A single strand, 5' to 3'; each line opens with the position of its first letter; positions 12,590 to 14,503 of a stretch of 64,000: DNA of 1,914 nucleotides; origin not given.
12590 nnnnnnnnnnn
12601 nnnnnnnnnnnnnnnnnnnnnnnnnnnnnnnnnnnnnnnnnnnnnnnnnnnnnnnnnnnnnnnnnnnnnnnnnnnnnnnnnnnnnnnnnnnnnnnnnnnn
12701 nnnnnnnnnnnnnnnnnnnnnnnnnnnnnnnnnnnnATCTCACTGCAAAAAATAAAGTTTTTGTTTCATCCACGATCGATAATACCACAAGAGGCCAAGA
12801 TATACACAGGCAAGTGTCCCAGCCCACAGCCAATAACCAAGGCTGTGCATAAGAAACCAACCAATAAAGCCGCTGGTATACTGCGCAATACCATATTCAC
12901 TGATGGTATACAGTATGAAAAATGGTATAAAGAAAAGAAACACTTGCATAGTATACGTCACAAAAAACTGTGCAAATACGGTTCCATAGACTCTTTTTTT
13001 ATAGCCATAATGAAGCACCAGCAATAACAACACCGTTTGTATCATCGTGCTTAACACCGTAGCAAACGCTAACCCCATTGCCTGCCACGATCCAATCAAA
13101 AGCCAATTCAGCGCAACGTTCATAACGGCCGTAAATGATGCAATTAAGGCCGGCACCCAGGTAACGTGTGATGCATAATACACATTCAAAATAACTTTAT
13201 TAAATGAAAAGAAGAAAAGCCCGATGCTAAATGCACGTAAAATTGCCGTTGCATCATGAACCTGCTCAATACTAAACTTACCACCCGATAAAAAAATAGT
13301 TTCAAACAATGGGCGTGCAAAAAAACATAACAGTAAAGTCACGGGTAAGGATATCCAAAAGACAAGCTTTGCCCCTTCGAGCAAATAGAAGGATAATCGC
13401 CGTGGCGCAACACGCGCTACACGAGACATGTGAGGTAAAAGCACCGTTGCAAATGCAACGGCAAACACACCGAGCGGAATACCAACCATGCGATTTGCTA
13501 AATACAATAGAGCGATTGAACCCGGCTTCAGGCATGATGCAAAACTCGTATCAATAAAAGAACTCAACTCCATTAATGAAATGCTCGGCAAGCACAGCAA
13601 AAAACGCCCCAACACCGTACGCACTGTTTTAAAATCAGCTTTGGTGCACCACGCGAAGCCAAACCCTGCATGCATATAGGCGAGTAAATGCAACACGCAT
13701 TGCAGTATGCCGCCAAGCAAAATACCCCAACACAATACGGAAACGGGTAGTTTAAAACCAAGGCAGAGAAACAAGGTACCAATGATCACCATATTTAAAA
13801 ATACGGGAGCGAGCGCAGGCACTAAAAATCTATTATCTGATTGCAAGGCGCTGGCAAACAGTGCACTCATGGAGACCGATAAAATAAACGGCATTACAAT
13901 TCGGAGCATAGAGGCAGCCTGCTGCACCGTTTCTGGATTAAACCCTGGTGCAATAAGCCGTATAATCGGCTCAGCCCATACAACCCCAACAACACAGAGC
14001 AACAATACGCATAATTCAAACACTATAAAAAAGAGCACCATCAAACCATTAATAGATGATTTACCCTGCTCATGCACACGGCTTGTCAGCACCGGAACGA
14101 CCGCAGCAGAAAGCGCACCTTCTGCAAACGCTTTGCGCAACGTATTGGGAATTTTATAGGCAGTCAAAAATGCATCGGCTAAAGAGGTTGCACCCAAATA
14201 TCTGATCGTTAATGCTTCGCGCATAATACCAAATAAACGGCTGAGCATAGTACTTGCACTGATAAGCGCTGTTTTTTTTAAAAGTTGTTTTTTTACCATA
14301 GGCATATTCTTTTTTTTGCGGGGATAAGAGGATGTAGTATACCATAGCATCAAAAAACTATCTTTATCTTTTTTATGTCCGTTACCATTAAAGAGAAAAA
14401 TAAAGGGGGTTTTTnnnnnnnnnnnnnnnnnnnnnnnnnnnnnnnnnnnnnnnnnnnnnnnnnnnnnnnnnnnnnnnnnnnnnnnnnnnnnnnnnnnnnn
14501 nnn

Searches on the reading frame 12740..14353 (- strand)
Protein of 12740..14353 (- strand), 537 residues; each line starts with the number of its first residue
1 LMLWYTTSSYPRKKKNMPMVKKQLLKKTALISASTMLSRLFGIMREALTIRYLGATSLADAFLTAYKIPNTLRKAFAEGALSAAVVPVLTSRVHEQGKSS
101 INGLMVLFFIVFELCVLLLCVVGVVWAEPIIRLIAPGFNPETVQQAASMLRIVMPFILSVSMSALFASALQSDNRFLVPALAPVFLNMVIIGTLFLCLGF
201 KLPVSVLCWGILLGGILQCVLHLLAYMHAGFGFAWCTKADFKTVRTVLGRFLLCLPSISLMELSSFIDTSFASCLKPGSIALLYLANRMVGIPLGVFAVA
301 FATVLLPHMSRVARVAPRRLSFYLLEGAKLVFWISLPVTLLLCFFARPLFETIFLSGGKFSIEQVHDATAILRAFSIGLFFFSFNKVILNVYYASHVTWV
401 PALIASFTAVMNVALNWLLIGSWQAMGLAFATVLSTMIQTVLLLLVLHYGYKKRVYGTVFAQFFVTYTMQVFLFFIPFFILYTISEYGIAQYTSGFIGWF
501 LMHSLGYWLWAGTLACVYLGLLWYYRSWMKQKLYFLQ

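Call 17: search_protein_families(library=ncbifam, proteins=[window:12740-14353:-], max_evalue=0.00001)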
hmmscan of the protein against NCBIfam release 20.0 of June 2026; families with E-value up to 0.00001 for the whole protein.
window:12740-14353:- (537 aa): 2 families
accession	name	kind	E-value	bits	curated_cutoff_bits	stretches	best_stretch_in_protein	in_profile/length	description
TIGR01695.1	murJ_mviN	equivalog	2.1e-98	330.3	235.55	1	24-485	2-462/506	murein biosynthesis integral membrane protein MurJ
TIGR00797.1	matE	subfamily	1.5e-11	43.8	147.4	1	262-456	10-199/396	MATE family efflux transporter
